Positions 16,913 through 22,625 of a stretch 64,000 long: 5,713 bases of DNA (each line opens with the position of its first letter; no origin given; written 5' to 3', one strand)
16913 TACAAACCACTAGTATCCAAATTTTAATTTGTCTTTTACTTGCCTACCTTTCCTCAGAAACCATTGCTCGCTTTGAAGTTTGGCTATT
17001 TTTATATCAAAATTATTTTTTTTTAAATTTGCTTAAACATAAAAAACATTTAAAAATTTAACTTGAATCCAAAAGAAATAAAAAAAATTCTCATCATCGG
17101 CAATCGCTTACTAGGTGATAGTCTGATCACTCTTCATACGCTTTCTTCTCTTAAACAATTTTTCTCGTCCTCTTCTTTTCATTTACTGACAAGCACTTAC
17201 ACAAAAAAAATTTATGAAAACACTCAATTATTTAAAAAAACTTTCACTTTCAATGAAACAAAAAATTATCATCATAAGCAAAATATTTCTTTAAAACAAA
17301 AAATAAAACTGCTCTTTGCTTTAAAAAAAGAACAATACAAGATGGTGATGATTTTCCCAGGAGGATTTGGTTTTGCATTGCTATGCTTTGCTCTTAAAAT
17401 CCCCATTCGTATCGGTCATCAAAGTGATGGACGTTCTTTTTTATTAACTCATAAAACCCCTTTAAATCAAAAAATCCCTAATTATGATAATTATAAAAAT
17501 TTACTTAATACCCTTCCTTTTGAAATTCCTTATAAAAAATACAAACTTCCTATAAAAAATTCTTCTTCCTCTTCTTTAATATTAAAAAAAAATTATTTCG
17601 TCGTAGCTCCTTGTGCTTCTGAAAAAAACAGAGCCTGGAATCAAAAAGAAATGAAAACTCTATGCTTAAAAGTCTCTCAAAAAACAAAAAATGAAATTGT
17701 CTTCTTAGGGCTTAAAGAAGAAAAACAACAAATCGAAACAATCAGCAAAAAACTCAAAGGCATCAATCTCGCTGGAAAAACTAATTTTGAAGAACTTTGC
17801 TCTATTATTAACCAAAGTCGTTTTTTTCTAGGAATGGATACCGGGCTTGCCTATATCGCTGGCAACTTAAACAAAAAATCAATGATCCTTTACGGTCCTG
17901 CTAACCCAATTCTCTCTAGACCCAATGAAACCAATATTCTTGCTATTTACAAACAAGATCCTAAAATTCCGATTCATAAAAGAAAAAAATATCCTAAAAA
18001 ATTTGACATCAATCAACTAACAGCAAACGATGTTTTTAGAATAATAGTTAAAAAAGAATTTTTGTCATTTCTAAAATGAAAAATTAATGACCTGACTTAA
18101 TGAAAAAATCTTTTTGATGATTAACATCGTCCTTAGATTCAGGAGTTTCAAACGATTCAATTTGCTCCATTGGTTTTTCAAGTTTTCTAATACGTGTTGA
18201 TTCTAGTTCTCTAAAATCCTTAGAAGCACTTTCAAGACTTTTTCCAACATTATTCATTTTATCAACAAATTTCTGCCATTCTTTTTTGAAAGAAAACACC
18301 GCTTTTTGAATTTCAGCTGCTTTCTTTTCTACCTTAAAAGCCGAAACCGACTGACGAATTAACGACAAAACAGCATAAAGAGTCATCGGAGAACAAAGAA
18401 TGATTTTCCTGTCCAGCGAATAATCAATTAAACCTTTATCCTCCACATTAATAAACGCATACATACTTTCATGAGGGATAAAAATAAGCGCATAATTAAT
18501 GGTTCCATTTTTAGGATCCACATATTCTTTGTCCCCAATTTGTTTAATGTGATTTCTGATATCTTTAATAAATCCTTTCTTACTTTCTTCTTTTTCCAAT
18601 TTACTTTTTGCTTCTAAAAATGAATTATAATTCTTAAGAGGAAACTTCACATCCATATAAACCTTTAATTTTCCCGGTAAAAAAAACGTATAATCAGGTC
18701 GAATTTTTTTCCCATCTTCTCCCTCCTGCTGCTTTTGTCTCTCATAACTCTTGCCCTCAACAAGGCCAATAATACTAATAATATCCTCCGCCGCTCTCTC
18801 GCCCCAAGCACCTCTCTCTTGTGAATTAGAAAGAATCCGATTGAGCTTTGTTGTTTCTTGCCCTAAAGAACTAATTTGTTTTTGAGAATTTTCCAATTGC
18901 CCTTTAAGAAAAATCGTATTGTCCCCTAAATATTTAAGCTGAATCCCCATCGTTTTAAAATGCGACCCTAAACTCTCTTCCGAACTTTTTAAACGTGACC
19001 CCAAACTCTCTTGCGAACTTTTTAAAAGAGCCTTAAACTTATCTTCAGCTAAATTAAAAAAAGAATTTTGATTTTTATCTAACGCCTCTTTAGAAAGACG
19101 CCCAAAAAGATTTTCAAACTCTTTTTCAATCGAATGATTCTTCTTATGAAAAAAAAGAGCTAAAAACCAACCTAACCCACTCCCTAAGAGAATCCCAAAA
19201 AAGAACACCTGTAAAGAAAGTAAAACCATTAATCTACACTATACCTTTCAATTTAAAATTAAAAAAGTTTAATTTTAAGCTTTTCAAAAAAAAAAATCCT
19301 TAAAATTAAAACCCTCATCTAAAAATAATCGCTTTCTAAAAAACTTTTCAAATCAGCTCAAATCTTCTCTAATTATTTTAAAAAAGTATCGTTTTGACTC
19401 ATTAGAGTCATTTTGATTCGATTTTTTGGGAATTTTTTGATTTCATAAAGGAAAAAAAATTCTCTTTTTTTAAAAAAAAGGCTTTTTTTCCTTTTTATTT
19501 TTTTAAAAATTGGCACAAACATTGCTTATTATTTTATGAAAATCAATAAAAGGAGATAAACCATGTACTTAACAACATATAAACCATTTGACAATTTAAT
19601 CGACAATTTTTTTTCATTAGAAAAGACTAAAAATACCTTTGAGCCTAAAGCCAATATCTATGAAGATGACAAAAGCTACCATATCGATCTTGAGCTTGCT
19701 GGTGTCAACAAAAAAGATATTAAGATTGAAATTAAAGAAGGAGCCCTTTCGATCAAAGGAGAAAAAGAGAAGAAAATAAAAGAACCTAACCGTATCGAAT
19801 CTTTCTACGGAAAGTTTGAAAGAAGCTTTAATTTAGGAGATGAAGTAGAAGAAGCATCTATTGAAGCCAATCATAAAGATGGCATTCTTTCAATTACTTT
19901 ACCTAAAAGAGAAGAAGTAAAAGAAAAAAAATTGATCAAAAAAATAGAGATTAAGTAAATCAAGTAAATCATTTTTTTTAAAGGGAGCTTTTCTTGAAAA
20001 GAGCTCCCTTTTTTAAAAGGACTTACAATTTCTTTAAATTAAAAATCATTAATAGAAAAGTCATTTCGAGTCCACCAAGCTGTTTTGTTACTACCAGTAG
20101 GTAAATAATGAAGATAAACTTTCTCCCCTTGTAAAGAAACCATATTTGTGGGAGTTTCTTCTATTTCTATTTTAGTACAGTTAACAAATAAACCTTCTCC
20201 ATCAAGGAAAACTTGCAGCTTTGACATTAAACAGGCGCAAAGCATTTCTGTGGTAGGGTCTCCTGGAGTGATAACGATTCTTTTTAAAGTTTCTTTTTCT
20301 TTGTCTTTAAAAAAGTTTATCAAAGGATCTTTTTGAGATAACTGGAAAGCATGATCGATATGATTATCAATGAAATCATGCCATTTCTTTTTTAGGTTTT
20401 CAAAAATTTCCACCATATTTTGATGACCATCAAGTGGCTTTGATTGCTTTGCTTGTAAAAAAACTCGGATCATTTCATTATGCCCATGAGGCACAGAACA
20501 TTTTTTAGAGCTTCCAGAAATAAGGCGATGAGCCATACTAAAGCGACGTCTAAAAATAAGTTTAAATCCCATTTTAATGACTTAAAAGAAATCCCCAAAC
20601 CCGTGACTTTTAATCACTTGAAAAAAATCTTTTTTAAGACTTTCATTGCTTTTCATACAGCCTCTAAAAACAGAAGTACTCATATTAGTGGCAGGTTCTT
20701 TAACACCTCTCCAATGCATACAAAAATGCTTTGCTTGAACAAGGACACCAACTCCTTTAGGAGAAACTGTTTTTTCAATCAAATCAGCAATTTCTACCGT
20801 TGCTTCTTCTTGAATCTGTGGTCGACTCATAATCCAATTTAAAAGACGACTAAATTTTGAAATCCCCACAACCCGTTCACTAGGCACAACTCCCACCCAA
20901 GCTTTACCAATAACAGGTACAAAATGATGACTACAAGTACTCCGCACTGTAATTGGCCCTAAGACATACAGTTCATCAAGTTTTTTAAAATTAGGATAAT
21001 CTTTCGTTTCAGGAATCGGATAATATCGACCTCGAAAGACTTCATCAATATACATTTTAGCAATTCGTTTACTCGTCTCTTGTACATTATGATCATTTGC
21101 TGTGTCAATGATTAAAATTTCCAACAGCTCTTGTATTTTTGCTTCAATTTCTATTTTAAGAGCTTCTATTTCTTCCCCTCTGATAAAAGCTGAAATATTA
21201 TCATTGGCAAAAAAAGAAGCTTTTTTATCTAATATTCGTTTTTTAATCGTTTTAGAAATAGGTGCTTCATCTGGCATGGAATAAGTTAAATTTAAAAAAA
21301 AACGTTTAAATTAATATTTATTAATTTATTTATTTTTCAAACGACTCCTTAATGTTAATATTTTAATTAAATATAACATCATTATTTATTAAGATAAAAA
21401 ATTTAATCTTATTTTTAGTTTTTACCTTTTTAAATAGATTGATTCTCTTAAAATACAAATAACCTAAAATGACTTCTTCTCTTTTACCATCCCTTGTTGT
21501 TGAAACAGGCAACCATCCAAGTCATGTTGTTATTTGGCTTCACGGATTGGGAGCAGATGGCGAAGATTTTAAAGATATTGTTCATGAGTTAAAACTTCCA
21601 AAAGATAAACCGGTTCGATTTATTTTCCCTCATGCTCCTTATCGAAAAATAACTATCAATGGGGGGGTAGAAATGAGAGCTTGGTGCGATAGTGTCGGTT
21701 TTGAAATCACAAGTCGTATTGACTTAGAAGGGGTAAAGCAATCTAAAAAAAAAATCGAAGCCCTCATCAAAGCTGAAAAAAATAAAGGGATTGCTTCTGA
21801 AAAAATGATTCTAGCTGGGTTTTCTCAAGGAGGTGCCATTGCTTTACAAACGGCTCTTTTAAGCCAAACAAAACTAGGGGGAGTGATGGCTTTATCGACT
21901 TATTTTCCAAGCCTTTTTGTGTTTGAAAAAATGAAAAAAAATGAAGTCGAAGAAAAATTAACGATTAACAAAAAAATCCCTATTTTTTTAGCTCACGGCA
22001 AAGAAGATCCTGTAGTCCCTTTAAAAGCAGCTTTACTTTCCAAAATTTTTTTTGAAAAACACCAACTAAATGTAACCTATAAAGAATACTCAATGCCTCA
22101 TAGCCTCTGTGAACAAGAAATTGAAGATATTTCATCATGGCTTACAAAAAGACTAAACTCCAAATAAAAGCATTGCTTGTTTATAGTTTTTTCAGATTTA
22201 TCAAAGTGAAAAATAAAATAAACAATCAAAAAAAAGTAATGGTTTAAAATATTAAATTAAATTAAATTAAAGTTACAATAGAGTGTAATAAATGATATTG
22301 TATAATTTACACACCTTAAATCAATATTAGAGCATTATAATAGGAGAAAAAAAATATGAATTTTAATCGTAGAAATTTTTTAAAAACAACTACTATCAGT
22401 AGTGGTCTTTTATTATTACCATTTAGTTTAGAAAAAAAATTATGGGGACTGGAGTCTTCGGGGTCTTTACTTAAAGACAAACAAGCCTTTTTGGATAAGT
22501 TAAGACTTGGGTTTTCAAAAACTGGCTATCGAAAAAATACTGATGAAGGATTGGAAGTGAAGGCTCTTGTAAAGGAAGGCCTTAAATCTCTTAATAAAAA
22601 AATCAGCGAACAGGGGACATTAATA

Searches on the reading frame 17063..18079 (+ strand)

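Call 13: search_protein_families(library=pfam, proteins=[window:17063-18079:+], max_evalue=0.001)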
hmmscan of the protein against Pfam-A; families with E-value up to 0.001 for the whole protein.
window:17063-18079:+ (338 aa): 1 family
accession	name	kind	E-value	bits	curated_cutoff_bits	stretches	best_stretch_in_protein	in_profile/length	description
PF01075.23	Glyco_transf_9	-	6.8e-27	94.8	22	1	83-308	4-240/247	Glycosyltransferase family 9 (heptosyltransferase)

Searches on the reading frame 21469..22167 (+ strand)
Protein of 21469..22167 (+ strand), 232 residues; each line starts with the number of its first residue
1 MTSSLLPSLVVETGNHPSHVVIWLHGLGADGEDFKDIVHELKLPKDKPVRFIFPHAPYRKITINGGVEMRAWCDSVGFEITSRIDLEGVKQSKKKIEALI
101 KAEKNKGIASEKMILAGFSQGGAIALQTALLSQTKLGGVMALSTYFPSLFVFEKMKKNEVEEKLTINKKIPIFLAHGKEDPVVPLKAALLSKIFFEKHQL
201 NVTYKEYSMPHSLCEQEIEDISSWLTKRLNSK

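Call 14: search_protein_families(library=pfam, proteins=[window:21469-22167:+], max_evalue=0.001)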
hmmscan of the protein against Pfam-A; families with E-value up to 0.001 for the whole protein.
window:21469-22167:+ (232 aa): 9 families
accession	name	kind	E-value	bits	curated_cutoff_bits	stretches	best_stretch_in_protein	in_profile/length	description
PF02230.22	Abhydrolase_2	-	9.5e-49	166.6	23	1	10-227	6-215/217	Phospholipase/Carboxylesterase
PF01738.24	DLH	-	9.8e-08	32.3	21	1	88-215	73-190/217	Dienelactone hydrolase family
PF12146.15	Hydrolase_4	-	8.8e-07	28.9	27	0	89-146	55-111/239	Serine aminopeptidase, S33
PF03959.19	FSH1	-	2.9e-06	27.6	21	1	21-190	7-182/211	Serine hydrolase (FSH1)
PF00756.26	Esterase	-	6.2e-06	26.6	22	1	103-152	107-157/251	Putative esterase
PF00561.26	Abhydrolase_1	-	3.2e-05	24.2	25.8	0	111-149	69-109/245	alpha/beta hydrolase fold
PF03583.20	LIP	-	3.6e-05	23.7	23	0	156-232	204-281/286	Secretory lipase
PF20434.5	BD-FAE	-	0.00019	21.5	26.8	0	93-135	71-114/215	BD-FAE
PF07859.19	Abhydrolase_3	-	0.00036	20.8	25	1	96-162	56-127/210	alpha/beta hydrolase fold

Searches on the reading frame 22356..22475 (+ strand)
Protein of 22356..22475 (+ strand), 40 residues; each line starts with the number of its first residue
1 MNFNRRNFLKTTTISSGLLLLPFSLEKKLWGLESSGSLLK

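Call 103: search_protein_families(library=ncbifam, proteins=[window:22356-22475:+], max_evalue=1)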
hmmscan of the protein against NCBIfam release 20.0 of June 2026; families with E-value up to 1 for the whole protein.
seq(40 aa): 1 family
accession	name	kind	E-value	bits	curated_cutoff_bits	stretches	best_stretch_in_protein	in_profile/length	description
TIGR01409.1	TAT_signal_seq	domain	0.0064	16.8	16.7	1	4-21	2-19/29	twin-arginine translocation signal domain-containing protein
